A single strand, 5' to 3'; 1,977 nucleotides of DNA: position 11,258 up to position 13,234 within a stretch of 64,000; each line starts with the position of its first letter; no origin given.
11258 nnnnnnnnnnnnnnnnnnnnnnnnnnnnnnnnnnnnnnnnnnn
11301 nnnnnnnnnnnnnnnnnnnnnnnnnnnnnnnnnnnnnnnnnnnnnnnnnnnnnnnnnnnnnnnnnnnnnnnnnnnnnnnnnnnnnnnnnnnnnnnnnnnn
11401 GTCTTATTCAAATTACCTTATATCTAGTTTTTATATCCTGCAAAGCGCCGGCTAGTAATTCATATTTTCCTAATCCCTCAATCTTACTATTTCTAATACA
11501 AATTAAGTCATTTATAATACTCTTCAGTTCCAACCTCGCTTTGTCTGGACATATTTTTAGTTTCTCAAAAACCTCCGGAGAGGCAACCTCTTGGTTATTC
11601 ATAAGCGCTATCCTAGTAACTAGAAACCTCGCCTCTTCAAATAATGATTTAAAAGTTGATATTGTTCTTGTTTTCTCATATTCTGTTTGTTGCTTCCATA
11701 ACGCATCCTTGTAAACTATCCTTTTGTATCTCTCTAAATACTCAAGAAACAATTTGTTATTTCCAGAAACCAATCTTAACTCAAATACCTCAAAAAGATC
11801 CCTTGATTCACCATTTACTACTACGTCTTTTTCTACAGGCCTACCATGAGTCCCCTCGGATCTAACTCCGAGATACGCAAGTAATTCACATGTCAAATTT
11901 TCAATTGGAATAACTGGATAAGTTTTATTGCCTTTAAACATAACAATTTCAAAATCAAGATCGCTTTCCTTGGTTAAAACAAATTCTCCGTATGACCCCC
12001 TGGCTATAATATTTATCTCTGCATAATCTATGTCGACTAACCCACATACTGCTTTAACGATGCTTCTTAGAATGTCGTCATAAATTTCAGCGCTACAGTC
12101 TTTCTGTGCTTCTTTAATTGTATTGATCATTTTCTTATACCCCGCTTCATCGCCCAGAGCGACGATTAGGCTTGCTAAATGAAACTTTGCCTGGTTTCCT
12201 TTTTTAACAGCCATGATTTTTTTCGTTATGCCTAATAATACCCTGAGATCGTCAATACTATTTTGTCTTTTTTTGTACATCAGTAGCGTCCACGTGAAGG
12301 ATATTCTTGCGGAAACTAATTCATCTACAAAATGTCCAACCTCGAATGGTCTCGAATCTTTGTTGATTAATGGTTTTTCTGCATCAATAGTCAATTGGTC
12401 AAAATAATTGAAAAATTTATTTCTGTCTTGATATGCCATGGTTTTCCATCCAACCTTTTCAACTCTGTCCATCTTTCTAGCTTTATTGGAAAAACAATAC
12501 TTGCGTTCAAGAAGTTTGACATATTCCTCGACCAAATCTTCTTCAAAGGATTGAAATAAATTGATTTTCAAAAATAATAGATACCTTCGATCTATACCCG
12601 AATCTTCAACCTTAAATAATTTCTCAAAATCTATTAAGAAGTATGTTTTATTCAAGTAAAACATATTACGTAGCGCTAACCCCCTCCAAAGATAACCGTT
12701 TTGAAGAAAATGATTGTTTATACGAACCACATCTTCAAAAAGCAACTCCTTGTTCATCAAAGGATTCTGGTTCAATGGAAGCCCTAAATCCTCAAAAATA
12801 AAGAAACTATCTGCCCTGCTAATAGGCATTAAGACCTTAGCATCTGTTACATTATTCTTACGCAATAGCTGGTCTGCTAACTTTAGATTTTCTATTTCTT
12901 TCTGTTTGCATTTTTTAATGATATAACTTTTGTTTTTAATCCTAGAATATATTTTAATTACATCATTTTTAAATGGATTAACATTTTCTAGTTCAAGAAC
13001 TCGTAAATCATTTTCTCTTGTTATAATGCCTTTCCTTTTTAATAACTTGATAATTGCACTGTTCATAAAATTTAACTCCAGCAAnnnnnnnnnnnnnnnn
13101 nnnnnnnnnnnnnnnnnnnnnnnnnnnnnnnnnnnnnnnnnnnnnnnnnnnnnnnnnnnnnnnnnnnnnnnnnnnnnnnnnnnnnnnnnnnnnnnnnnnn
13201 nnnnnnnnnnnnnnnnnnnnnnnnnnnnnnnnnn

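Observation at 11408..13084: Kinase-fold plus Pol-beta nucleotidyltransferase fusion with a non-canonical catalytic loop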

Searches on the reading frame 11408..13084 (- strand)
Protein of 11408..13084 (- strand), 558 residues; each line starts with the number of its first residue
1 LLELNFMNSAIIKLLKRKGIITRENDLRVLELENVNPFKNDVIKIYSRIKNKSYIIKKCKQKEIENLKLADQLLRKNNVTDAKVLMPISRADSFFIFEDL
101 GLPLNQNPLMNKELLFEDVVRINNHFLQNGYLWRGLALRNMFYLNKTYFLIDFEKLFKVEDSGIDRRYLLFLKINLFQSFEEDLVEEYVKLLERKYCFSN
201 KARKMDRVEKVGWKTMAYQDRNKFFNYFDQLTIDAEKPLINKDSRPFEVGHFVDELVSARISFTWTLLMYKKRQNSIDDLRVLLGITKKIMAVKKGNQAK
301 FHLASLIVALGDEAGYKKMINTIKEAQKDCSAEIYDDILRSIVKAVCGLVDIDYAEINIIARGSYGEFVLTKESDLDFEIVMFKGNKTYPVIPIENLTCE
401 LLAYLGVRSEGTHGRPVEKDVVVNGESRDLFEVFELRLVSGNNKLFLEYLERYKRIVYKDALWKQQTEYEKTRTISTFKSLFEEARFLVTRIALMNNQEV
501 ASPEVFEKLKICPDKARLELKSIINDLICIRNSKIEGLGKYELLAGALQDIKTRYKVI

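Call 4: search_protein_families(library=pfam, proteins=[window:11408-13084:-], max_evalue=1)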
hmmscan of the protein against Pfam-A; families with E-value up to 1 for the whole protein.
window:11408-13084:- (558 aa): 0 families

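Call 5: search_protein_families(library=ncbifam, proteins=[window:11408-13084:-], max_evalue=1)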
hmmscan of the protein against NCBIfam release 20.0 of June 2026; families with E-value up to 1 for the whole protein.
window:11408-13084:- (558 aa): 0 families

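Call 6: find_homologous_proteins(query=window:11408-13084:-, max_evalue=0.001)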
Query window:11408-13084:- (558 aa): 11 proteins with E <= 0.001 among 8000 candidates.
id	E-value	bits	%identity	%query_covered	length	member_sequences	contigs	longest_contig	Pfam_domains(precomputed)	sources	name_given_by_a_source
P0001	0.0e+0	1214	100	99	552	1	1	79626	-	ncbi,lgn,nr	ncbi:MAG: hypothetical protein Q8P73_04725 [bacterium]|nr:hypothetical protein [bacterium]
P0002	2.4e-210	718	60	98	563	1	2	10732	-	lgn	-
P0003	2.2e-207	708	58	99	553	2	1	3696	-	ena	-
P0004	8.2e-194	663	56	99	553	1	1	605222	-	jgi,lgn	-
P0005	4.9e-185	635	52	99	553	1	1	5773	-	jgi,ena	-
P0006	2.4e-173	596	50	99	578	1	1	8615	-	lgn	-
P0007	1.3e-169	584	50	98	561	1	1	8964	-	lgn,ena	-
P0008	1.2e-150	521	47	94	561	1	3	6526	-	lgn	-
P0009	1.4e-131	458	42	99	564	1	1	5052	-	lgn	-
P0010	5.4e-131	456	42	97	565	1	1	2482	-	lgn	-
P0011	1.1e-9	56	35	25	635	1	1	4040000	-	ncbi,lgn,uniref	ncbi:hypothetical protein [Bacillus velezensis]|uniref:hypothetical protein n=1 Tax=Bacillus velezen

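Call 7: search_solved_structures(query=window:11408-13084:-, max_evalue=10, show_alignments=3)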
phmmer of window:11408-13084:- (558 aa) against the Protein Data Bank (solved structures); distinct sequences matched with E-value up to 10: 0.

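Call 10: search_solved_structures(query=A1, max_evalue=10, show_alignments=4)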
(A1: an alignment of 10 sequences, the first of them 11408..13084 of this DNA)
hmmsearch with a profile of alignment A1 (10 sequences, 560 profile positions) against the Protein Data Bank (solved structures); distinct sequences matched with E-value up to 10: 9.
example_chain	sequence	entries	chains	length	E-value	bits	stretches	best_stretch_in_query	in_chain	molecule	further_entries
6jl2_A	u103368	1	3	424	0.47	12.1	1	119-144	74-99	Thermolabile hemolysin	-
6jl1_A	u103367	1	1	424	0.48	12.1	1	119-144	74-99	Thermolabile hemolysin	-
6jkz_A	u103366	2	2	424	0.48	12.1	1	119-144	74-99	Thermolabile hemolysin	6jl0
5kkr_B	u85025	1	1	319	0.81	11.3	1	105-153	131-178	Kinase suppressor of Ras 2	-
2y4i_B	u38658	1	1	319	0.81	11.3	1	105-153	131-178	KINASE SUPPRESSOR OF RAS 2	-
7juq_B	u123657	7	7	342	0.9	11.1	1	105-153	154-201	Kinase suppressor of Ras 2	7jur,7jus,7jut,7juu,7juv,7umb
8h09_A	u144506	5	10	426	1.1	10.8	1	120-143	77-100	SGNH/GDSL hydrolase family protein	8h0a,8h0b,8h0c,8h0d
9axh_C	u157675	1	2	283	1.3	10.6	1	103-151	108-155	Kinase suppressor of Ras 1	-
7juw_B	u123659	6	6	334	1.7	10.2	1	103-151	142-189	Kinase suppressor of Ras 1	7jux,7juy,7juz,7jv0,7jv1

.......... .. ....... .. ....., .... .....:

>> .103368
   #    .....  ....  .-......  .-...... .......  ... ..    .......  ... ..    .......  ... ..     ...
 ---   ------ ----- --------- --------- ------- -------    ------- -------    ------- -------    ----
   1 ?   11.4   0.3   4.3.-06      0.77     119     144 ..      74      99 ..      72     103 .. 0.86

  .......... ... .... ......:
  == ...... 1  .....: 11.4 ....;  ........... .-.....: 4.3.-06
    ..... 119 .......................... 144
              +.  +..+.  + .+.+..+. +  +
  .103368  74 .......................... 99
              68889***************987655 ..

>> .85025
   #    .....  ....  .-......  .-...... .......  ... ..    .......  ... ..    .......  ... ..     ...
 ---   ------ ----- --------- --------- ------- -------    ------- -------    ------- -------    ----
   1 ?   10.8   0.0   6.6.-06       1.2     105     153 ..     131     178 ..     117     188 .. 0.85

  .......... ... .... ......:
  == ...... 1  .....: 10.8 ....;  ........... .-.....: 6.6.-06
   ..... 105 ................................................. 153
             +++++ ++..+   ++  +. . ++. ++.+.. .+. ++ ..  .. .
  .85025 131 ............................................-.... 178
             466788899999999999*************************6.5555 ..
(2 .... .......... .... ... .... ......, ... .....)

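Call 12: find_encoding_contigs(protein=P0004, flank=10000, max_places=3)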
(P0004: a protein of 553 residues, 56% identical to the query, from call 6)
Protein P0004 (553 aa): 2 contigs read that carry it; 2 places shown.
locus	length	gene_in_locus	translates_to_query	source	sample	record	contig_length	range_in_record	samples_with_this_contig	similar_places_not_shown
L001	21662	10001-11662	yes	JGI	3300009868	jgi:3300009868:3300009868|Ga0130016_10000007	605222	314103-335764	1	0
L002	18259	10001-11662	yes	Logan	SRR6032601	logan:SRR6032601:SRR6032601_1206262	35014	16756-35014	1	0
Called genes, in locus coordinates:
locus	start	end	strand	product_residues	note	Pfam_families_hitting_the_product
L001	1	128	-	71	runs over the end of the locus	-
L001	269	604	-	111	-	-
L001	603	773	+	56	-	-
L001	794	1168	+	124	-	PF00072:Response_reg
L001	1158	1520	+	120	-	PF02675:AdoMet_dc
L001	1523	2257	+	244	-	PF17284:Spermine_synt_N, PF01564:Spermine_synth, PF05175:MTS (weak)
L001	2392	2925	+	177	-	-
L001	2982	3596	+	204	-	-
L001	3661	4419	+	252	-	-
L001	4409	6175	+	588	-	PF16927:HisKA_7TM, PF00512:HisKA, PF02518:HATPase_c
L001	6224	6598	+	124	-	PF00072:Response_reg (weak)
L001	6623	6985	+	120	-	PF00072:Response_reg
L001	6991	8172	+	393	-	-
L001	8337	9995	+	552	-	PF00282:Pyridoxal_deC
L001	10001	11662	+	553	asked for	-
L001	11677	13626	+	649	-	PF04055:Radical_SAM (weak)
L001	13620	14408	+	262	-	-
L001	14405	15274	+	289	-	PF01370:Epimerase, PF16363:GDP_Man_Dehyd, PF04321:RmlD_sub_bind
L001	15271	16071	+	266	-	PF00884:Sulfatase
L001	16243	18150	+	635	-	PF03485:Arg_tRNA_synt_N, PF00750:tRNA-synt_1d, PF05746:DALR_1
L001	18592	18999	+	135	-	PF03692:CxxCxxCC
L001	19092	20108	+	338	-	-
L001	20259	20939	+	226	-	-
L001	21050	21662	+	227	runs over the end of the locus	PF09851:SHOCT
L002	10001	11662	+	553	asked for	-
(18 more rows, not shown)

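Call 13: find_encoding_contigs(protein=P0002, flank=10000, max_places=3)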
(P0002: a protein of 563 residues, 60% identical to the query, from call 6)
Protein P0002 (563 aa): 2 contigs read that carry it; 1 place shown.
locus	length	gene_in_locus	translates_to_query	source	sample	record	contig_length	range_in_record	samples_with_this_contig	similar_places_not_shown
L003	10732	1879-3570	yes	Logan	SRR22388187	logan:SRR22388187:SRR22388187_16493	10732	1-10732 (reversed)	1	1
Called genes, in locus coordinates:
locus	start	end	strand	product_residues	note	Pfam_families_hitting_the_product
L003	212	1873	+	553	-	PF00282:Pyridoxal_deC, PF05889:SepSecS (weak)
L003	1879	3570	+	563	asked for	-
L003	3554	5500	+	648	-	PF04055:Radical_SAM (weak), PF13186:SPASM (faint)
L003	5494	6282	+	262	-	-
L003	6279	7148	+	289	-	PF01370:Epimerase, PF04321:RmlD_sub_bind, PF16363:GDP_Man_Dehyd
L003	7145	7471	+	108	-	-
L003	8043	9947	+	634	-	PF03485:Arg_tRNA_synt_N, PF00750:tRNA-synt_1d, PF05746:DALR_1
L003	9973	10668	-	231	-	-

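Call 14: predict_structure(alignment_id=A1)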
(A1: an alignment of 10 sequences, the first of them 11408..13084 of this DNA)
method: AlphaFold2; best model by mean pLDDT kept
length: 558 residues; sequences in the alignment: 10
mean_pLDDT: 83.2   pTM: 0.77
mean pLDDT of the five models: 83.2, 83.1, 82.1, 76.4, 73.9
residues with pLDDT >= 90: 235; 70-90: 226; 50-70: 81; < 50: 16
segments of 3 or more residues with pLDDT < 50: 1-6, 365-370
pLDDT, mean of each block of 10 residues (from residue 1): 53 90 86 64 89 91 92 93 93 89 77 88 90 86 91 84 82 88 92 88 92 93 94 92 87 93 98 95 95 89 98 95 85 88 97 94 56 71 86 95 90 68 76 82 91 83 68 55 58 54 66 79 77 60 80 71
secondary structure, 60 per line:
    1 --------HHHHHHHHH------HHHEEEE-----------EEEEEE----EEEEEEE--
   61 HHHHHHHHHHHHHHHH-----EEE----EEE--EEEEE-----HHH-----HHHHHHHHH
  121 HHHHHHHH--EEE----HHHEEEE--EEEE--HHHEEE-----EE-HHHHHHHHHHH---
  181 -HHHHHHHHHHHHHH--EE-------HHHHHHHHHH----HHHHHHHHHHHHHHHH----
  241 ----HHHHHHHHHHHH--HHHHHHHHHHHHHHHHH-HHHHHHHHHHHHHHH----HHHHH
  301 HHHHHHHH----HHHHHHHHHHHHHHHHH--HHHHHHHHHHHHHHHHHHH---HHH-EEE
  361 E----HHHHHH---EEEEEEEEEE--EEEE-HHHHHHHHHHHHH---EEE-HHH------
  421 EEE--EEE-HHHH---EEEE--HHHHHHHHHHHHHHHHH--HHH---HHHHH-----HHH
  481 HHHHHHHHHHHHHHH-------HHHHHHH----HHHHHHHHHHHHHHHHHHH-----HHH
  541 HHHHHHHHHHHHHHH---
elements in order: H9-17 E27-30 E42-47 E52-58 H61-76 E82-84 E89-91 E94-98 H112-128 E131-133 E141-144 E147-150 E156-158 H167-177 H182-195 H207-216 H221-236 H245-256 H259-275 H277-291 H296-308 H313-329 H332-350 E358-361 H366-371 E375-384 E387-390 H392-404 E408-410 E421-423 E426-428 H430-433 E437-440 H443-459 H468-472 H478-495 H503-509 H514-532 H538-555

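Call 18: fold_search(model_id=the predicted structure, library=pdb)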
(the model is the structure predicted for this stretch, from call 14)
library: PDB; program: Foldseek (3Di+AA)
matches with E <= 10: 1735; with E <= 0.001: 162
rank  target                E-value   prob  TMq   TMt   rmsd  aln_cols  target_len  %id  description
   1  4otp                  3.3e-05  1.00  0.23  0.48   5.2       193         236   18  Crystal structure of the catalytic domain of the human RioK1 atypical protein kinase in complex with ADP/Mg2+ (released 2014-07-02)
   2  8xq1_A                7.0e-05  1.00  0.20  0.35  13.1       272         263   14  Crystal structure of spleen tyrosine kinase(SYK) in complex with SKI-G-1673 (released 2025-01-15)
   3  4xg9_B                8.5e-05  1.00  0.20  0.35  13.4       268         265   15  Crystal structure of an inhibitor-bound Syk (released 2015-12-30)
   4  8h7f_A                9.4e-05  1.00  0.21  0.35  12.8       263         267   12  The crystal structure of human abl1 kinase domain in complex with abl1-B-EBA (released 2023-03-01)
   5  6fdm_D                9.9e-05  1.00  0.24  0.43  10.6       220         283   12  Human Rio2 kinase structure (released 2019-01-30)
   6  2qoh_A                9.9e-05  1.00  0.20  0.36  13.0       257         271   12  Crystal Structure of Abl kinase bound with PPY-A (released 2007-09-18)
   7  5t68_A                9.9e-05  1.00  0.20  0.35  13.5       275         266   14  Crystal structure of Syk catalytic domain in complex with a furo[3,2-d]pyrimidine (released 2016-10-26)
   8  6fdm_C                1.1e-04  1.00  0.24  0.43  10.3       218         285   12  Human Rio2 kinase structure (released 2019-01-30)
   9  7up7_B                1.1e-04  1.00  0.20  0.34  14.5       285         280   14  Crystal structure of C-terminal Domain of MSK1 in complex with covalently bound with literature RSK2 inhibitor indazol (released 2022-07-20)
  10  4twp_B                1.2e-04  1.00  0.21  0.36  13.0       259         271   12  The crystal structure of human abl1 T315I gatekeeper mutant kinase domain in complex with axitinib (released 2015-02-11)
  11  7w7x_A                1.2e-04  1.00  0.20  0.34  13.2       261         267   12  The crystal structure of human abl1 kinase domain in complex with ABL1-A11 (released 2022-04-27)
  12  6vov_A                1.4e-04  1.00  0.21  0.37   8.8       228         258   15  Crystal structure of Syk in complex with GS-9876 (released 2020-03-11)
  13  3kxz                  1.4e-04  1.00  0.20  0.37  12.8       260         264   13  The complex crystal structure of LCK with a probe molecule w259 (released 2010-06-23)
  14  4xg4                  1.4e-04  1.00  0.21  0.36  13.2       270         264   15  Crystal structure of an inhibitor-bound Syk (released 2015-12-30)
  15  4xg2                  1.4e-04  1.00  0.19  0.34  13.6       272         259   14  Crystal structure of ligand-free Syk (released 2015-12-30)
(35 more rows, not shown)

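Call 20: search_protein_representatives(alignment_id=A1)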
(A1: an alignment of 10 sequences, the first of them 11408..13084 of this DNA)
Query: 10 sequences, 560 profile positions. Proteins with E-value up to 0.001 (for the whole library): 78; up to 1e-10: 40; up to 1e-30: 4. The best 78 are listed.
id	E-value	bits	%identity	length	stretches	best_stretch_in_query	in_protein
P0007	2.7e-258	874.5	-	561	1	1-559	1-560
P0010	1.2e-236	803.1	-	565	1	5-559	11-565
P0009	1.4e-236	802.9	-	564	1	1-560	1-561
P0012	5.7e-32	127.4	-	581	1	43-553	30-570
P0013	1.4e-30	122.8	-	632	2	341-557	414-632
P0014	3.9e-30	121.3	-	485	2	326-499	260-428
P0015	1.5e-28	116.1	-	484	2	328-554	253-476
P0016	2.6e-28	115.3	-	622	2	348-549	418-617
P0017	3.1e-28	115.1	-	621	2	335-553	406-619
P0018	5.2e-28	114.3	-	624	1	43-544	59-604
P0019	3.3e-27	111.7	-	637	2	323-552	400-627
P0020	8.2e-27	110.4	-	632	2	349-547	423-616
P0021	9.8e-26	106.8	-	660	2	345-495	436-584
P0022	1.5e-25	106.2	-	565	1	30-523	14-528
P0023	1.9e-25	105.8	-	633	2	349-545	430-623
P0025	4.2e-25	104.7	-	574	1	89-552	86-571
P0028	4.6e-24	101.3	-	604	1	108-552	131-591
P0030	7.6e-21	90.7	-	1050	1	113-537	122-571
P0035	1.1e-18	83.6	-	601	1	32-554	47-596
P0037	9.7e-17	77.1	-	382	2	350-552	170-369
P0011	1.6e-16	76.4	-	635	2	328-554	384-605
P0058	2.0e-08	49.6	-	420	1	42-320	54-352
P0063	9.4e-08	47.4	-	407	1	45-334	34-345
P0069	3.3e-06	42.4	-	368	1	40-329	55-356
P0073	3.4e-05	39.0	-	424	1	44-259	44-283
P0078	1.4e-04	37.0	-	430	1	105-283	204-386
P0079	2.1e-04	36.4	-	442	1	39-283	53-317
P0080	2.7e-04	36.0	-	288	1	46-151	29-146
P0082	4.4e-04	35.3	-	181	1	46-159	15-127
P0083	4.8e-04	35.2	-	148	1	322-450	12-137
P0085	7.3e-04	34.6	-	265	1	341-451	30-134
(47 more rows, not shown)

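Call 21: search_protein_families(library=pfam, alignment_id=A1, max_evalue=10)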
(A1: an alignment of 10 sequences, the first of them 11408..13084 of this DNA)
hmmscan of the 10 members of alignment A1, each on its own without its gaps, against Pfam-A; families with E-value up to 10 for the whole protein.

A. member 1, window:11408-13084:- (558 aa): 0 families

B. families by the number of members that match (of 10 scanned): 15 families
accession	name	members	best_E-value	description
PF01909.29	NTP_transf_2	3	0.014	Nucleotidyltransferase domain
PF18765.7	Polbeta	1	0.00041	Polymerase beta, Nucleotidyltransferase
PF10163.14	EnY2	1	0.019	Transcription factor e(y)2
PF21948.1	LplA-B_cat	1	0.022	Lipoyl protein ligase A/B catalytic domain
PF22239.2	DUF6947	1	0.023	Domain of unknown function (DUF6947)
PF06817.19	RVT_thumb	1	0.03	Reverse transcriptase thumb domain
PF22600.2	MTPAP-like_central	1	0.035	Poly(A) RNA polymerase, mitochondrial-like, central palm domain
PF14394.12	DUF4423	1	0.041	Domain of unknown function (DUF4423)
PF18664.7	CdiA_C_tRNase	1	0.045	CdiA C-terminal tRNase domain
PF14252.11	DUF4347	1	0.048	Domain of unknown function (DUF4347)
PF02662.21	FlpD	1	0.055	Methyl-viologen-reducing hydrogenase, delta subunit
PF23702.2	ARM_ECM29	1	0.12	ECM29, ARM-like repeats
PF02390.23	Methyltransf_4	1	0.28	Putative methyltransferase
PF24896.1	Receiver_CRE1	1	0.81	AHK4/CRE1/WOL first receiver domain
PF21184.3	HAT1_C_fung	1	1.1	Fungal HAT1, C-terminal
